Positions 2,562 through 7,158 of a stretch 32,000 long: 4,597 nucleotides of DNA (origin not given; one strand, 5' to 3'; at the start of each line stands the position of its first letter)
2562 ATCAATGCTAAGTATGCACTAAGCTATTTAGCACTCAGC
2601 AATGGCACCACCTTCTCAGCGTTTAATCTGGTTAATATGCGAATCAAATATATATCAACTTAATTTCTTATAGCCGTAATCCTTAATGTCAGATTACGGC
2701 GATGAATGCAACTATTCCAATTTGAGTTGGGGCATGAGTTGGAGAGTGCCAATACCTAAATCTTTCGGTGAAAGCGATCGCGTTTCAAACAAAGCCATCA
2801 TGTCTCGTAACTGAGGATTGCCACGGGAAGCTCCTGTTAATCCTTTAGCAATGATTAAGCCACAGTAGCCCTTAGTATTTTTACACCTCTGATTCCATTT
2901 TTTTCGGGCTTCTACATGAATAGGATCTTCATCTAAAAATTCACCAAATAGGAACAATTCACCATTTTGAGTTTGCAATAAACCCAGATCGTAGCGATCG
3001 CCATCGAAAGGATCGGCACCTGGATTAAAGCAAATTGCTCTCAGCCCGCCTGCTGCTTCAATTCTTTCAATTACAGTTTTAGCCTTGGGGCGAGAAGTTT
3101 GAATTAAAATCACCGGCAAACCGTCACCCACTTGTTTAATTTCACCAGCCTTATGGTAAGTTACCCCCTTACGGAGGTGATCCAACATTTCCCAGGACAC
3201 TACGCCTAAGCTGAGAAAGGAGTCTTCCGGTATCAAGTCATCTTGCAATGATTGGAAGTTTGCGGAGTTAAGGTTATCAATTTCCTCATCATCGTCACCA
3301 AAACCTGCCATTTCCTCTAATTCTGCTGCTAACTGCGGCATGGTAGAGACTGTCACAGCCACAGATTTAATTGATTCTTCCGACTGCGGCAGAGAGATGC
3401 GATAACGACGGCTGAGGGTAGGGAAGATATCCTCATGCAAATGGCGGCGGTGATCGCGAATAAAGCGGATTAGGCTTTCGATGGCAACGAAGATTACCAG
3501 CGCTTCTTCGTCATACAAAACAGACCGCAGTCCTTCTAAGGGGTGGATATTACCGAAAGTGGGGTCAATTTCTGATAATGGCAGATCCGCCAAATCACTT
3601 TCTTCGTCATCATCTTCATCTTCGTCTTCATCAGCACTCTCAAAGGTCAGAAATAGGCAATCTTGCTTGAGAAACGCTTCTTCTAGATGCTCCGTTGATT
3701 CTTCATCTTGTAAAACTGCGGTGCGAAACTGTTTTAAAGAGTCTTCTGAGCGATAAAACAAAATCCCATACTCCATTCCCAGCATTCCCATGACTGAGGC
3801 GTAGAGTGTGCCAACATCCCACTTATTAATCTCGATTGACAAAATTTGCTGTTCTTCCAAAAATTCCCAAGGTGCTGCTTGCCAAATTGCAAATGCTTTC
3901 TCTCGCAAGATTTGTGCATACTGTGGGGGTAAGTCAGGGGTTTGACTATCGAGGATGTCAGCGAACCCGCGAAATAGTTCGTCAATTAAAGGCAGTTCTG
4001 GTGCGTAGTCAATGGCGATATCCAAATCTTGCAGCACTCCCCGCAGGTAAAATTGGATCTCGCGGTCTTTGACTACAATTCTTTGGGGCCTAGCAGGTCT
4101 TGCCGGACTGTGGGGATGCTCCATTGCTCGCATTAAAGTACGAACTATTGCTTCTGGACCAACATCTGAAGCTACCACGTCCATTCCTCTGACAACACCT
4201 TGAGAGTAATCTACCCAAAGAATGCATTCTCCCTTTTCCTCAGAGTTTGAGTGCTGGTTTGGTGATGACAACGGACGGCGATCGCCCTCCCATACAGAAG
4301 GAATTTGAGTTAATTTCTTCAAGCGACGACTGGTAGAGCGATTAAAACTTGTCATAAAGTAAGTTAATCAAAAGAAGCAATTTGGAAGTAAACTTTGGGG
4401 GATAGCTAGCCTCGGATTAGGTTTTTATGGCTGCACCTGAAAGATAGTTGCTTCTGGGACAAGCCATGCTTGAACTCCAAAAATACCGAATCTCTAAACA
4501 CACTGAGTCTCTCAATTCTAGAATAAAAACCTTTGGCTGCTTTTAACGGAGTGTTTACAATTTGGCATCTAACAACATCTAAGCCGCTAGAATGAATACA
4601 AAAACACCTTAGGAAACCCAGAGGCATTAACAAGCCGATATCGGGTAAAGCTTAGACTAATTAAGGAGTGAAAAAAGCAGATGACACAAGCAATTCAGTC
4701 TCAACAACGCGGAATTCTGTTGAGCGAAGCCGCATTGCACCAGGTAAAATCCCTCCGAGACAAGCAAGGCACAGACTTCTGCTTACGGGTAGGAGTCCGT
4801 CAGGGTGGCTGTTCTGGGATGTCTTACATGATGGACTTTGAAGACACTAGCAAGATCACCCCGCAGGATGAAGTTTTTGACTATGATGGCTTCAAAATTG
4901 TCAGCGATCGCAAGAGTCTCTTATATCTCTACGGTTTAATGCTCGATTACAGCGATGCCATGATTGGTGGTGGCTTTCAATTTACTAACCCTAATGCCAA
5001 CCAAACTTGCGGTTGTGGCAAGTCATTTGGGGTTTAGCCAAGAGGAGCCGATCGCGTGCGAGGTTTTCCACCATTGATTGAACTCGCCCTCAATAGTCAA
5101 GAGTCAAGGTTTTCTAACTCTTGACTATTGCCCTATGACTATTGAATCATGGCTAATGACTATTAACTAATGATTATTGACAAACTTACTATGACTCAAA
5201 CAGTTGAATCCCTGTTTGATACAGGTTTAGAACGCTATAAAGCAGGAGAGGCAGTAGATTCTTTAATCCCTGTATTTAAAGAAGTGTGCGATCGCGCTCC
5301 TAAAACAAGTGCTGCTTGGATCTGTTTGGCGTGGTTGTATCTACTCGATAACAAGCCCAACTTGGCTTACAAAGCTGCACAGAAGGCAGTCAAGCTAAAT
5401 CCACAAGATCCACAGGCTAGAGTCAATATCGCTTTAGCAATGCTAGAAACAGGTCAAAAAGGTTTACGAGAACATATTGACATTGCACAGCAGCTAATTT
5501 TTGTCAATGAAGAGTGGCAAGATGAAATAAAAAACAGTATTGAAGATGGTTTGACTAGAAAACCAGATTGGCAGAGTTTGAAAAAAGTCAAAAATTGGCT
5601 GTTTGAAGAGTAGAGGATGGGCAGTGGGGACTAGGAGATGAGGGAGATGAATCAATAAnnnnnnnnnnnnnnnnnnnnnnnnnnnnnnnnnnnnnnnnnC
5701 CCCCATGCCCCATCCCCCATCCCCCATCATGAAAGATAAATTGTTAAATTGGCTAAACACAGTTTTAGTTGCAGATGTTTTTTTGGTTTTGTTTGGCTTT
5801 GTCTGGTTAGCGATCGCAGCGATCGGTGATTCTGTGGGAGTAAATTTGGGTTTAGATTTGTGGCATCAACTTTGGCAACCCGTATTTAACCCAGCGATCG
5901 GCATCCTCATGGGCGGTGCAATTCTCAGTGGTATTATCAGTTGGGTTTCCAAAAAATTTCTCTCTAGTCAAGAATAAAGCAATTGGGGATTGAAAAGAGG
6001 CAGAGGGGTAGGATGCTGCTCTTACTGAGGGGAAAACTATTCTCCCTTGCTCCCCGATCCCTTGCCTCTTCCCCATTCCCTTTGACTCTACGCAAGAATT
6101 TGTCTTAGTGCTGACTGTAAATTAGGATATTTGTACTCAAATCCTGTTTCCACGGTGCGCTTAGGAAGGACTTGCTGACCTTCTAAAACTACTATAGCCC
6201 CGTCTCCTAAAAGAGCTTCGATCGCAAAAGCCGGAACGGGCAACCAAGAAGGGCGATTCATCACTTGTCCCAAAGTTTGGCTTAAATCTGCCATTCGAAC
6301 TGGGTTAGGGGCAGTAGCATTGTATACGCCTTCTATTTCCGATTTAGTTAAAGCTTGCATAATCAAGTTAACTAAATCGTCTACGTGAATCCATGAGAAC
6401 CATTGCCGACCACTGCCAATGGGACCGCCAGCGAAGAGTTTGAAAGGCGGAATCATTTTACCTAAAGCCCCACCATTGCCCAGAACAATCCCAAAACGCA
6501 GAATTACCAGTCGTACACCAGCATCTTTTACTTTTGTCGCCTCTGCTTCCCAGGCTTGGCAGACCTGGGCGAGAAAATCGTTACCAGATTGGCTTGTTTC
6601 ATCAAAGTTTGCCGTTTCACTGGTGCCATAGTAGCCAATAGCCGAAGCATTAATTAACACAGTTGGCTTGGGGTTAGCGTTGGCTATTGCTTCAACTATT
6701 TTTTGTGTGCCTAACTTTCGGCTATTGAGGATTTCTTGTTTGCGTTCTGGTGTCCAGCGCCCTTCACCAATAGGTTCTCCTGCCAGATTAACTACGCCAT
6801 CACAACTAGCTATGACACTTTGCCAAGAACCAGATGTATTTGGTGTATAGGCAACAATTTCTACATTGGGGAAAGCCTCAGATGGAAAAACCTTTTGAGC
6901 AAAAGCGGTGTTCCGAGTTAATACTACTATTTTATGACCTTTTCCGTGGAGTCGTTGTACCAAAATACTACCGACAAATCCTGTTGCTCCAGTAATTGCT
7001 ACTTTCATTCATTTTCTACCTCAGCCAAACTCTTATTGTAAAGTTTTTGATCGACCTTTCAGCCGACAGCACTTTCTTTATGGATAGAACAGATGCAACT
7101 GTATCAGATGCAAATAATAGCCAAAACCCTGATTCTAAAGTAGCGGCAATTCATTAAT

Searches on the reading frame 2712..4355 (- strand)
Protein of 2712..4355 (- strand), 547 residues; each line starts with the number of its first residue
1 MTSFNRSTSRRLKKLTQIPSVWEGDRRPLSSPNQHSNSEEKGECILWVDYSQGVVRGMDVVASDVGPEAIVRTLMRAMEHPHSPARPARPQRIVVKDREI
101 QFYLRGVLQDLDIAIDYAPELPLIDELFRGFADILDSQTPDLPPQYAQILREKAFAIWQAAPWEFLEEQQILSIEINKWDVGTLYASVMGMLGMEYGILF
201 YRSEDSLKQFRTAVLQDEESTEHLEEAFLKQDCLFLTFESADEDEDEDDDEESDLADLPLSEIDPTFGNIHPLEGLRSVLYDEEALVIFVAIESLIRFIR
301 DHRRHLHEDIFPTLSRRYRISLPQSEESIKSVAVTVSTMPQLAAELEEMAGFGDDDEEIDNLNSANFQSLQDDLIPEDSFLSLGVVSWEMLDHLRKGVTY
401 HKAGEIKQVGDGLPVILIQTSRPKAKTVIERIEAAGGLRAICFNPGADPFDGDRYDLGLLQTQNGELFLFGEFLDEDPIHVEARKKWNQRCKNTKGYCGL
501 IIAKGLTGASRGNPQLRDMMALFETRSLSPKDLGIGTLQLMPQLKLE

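Call 93: search_protein_families(library=pfam, proteins=[window:2712-4355:-])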
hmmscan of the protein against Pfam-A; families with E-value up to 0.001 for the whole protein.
window:2712-4355:- (547 aa): 2 families
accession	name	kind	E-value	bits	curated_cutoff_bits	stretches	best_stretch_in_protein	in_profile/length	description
PF22007.2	DUF6930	-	7.3e-40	136.4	27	1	9-131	2-122/123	Domain of unknown function (DUF6930)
PF23988.1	DUF7309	-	7.4e-14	51.9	27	1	152-248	6-98/170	Domain of unknown function (DUF7309)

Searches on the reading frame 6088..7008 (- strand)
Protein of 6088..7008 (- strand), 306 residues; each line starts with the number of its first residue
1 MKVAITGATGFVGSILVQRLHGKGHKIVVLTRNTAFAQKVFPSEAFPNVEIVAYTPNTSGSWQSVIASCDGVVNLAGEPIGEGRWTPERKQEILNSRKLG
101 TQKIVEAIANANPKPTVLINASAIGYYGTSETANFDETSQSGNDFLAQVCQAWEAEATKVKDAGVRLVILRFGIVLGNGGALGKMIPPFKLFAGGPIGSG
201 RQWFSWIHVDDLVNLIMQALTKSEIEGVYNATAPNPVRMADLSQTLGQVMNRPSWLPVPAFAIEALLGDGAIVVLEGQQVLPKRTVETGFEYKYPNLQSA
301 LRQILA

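Call 93: search_protein_families(library=pfam, proteins=[window:6088-7008:-])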
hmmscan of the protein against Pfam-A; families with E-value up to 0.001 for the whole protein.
window:6088-7008:- (306 aa): 8 families
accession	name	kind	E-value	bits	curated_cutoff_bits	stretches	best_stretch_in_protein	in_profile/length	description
PF01370.27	Epimerase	-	4e-26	92.3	20.9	1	3-230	1-238/240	NAD dependent epimerase/dehydratase family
PF08338.16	DUF1731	-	3.4e-19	68.8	27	1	258-304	1-47/47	Domain of unknown function (DUF1731)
PF13460.12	NAD_binding_10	-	2.2e-12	47.7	27.2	1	7-176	1-147/184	NAD(P)H-binding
PF16363.11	GDP_Man_Dehyd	-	3.2e-12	47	27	1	5-139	2-145/332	GDP-mannose 4,6 dehydratase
PF02719.21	Polysacc_synt_2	-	8.2e-07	28.9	20.2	1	151-250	150-247/293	Polysaccharide biosynthesis protein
PF05368.20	NmrA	-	9.5e-07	29.1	27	1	2-77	4-78/298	NmrA-like family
PF03435.24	Sacchrp_dh_NADP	-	8.4e-06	26.6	25.1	1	3-77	1-77/129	Saccharopine dehydrogenase NADP binding domain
PF07993.18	NAD_binding_4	-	0.00029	20.5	20.1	0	5-34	1-33/258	Male sterility protein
